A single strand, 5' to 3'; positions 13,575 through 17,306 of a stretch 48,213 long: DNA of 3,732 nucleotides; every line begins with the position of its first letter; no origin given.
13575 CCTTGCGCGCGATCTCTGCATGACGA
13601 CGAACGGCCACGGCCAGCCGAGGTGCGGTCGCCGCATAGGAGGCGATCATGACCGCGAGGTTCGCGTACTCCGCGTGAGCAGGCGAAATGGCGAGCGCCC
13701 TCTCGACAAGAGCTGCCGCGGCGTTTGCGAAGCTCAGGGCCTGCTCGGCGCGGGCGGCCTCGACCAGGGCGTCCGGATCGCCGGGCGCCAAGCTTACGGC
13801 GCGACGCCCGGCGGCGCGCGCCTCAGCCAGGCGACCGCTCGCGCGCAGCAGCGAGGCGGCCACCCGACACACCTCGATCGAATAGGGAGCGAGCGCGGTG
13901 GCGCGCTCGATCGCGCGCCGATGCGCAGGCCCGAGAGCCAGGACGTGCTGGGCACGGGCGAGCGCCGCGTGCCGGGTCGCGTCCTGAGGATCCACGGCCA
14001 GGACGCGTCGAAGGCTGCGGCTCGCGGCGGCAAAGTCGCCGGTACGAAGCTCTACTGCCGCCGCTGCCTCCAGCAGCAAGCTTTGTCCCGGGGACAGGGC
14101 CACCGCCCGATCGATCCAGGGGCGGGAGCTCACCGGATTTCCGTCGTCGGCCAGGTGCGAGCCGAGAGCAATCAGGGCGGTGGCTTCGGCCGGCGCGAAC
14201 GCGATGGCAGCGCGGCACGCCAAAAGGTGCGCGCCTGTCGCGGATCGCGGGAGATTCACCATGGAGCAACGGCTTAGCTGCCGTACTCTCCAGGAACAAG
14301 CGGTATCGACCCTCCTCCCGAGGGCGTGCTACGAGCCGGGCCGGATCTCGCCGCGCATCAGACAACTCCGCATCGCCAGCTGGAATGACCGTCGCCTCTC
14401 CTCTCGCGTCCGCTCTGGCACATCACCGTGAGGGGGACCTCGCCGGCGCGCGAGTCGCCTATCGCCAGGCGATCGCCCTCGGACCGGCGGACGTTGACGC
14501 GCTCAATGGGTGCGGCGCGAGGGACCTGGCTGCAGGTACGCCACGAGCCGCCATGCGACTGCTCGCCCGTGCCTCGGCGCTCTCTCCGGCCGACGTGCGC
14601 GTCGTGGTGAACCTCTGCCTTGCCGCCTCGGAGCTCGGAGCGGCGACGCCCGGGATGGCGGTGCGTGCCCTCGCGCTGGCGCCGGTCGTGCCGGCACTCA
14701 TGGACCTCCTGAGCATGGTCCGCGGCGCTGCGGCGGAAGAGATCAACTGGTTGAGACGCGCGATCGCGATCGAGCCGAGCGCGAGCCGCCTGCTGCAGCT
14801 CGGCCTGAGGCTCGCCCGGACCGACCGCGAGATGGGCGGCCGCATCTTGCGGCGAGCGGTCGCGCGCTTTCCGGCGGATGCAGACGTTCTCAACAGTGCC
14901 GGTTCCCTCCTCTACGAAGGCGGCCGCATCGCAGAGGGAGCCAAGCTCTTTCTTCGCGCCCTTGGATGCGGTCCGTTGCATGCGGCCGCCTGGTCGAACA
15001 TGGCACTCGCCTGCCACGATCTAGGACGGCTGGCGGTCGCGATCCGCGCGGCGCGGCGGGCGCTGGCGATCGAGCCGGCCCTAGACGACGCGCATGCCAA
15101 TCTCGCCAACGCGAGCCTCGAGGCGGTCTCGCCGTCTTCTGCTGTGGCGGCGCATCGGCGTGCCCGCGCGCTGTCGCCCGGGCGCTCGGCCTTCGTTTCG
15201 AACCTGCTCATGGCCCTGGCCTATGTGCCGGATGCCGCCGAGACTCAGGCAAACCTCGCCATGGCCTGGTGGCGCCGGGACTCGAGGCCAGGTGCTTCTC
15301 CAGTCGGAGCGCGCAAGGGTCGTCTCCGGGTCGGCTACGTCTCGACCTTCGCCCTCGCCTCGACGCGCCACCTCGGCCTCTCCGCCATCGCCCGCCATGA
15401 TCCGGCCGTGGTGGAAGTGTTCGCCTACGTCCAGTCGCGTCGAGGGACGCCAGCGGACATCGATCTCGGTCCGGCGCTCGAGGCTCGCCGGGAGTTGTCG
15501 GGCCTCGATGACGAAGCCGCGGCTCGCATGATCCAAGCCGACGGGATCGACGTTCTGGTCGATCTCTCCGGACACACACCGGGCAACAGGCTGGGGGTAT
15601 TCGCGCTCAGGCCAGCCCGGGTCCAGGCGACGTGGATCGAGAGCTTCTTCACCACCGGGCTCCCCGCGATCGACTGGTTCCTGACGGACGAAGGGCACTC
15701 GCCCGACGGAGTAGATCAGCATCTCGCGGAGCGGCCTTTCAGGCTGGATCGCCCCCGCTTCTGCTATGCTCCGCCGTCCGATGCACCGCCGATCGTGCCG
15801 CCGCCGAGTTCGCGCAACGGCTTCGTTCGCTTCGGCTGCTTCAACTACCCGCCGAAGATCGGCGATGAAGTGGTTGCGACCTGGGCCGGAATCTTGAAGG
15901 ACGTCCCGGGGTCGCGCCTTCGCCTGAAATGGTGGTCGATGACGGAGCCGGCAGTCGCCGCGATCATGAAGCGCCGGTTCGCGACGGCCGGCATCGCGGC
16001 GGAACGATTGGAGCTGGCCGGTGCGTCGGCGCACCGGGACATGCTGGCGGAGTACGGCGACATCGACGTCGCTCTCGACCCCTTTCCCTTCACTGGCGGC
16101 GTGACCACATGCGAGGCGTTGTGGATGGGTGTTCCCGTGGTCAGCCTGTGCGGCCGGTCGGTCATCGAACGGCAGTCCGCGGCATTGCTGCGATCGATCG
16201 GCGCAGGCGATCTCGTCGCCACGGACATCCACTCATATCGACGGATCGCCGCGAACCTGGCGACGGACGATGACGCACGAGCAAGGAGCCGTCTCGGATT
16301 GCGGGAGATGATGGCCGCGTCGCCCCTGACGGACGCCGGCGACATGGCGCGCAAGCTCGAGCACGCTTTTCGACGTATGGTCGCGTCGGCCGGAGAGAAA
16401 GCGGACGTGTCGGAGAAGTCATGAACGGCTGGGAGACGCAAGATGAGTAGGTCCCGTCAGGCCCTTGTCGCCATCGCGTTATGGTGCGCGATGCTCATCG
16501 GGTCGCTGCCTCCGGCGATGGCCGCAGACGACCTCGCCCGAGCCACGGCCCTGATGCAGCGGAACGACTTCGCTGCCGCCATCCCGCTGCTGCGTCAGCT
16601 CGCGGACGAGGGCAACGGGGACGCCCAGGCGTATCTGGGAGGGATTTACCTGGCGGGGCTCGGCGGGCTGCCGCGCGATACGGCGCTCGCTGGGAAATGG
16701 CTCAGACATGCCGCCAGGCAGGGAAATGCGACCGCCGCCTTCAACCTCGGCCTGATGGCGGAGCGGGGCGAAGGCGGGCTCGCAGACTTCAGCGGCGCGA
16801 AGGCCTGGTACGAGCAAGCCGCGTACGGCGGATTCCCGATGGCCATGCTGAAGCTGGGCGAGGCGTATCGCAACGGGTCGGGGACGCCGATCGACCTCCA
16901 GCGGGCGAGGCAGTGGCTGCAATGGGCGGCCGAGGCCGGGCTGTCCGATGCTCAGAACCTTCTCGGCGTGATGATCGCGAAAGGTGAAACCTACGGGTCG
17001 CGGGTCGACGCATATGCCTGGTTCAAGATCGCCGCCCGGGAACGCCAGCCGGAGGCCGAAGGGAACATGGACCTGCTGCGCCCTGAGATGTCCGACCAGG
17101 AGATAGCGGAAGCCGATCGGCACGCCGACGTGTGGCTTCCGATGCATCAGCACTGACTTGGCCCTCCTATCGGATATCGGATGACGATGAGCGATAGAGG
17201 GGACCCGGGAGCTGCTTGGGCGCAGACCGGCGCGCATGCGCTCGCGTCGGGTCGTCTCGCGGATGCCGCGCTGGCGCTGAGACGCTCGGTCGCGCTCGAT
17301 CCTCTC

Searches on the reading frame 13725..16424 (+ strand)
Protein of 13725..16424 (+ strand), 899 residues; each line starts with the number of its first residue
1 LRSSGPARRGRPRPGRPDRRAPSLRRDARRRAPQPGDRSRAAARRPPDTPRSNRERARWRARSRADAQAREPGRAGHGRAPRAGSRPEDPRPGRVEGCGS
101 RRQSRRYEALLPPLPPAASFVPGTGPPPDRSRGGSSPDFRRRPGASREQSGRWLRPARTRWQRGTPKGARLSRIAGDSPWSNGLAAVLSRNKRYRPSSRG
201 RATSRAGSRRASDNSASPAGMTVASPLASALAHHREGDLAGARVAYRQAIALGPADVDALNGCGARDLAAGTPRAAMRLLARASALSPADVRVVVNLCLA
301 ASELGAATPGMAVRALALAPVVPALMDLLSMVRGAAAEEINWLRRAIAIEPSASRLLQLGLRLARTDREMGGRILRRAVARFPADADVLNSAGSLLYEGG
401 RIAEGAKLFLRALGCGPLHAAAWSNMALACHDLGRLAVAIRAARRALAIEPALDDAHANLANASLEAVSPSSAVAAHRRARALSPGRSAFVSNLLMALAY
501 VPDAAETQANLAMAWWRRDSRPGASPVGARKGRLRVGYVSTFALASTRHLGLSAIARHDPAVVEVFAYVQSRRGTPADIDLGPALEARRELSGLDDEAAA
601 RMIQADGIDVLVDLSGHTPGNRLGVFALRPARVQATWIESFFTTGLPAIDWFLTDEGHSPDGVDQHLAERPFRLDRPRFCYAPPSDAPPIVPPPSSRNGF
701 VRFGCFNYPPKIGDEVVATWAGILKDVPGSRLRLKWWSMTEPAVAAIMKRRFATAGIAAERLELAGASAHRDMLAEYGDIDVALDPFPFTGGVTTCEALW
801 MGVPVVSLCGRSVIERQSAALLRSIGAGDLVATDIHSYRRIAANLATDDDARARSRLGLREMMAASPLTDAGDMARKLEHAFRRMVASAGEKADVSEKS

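Call 3: search_protein_families(library=pfam, proteins=[window:13725-16424:+], max_evalue=0.01)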
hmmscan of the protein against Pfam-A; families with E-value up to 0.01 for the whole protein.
window:13725-16424:+ (899 aa): 9 families
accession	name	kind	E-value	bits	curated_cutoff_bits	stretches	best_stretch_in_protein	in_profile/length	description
PF13844.12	Glyco_transf_41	-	8.2e-38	130.4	25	2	530-669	77-219/543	Glycosyl transferase family 41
PF07719.23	TPR_2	-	6.8e-10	38.7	27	1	420-451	1-32/34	Tetratricopeptide repeat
PF13414.12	TPR_11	-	2.1e-09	37.4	26.8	1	232-264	3-35/42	TPR repeat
PF14559.12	TPR_19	-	4.2e-07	30.6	25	0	268-305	2-39/68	Tetratricopeptide repeat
PF13428.12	TPR_14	-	1.3e-06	28.9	23.5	0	228-260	6-38/44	Tetratricopeptide repeat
PF13431.12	TPR_17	-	6e-06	26.6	24.4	0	408-436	1-29/34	Tetratricopeptide repeat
PF00515.34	TPR_1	-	1.1e-05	25.5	27.8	0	420-451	1-32/34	Tetratricopeptide repeat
PF13181.12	TPR_8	-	0.0002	21.7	25.7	0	420-452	1-33/34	Tetratricopeptide repeat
PF13432.12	TPR_16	-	0.00021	22.1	32.7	1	375-417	20-62/65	Tetratricopeptide repeat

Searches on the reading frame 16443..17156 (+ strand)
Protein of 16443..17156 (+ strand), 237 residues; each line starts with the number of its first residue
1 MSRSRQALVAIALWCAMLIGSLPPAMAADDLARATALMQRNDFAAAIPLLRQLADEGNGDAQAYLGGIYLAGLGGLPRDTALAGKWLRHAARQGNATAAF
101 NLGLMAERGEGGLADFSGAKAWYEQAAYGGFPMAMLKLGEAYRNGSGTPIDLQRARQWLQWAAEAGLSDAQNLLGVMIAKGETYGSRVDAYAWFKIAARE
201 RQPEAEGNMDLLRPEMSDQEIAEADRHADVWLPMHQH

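Call 6: search_protein_families(library=pfam, proteins=[window:16443-17156:+], max_evalue=0.001)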
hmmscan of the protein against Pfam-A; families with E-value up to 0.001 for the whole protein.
window:16443-17156:+ (237 aa): 1 family
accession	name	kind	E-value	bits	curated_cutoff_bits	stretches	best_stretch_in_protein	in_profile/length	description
PF08238.18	Sel1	-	1.9e-21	76.1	30.7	3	132-166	1-35/36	Sel1 repeat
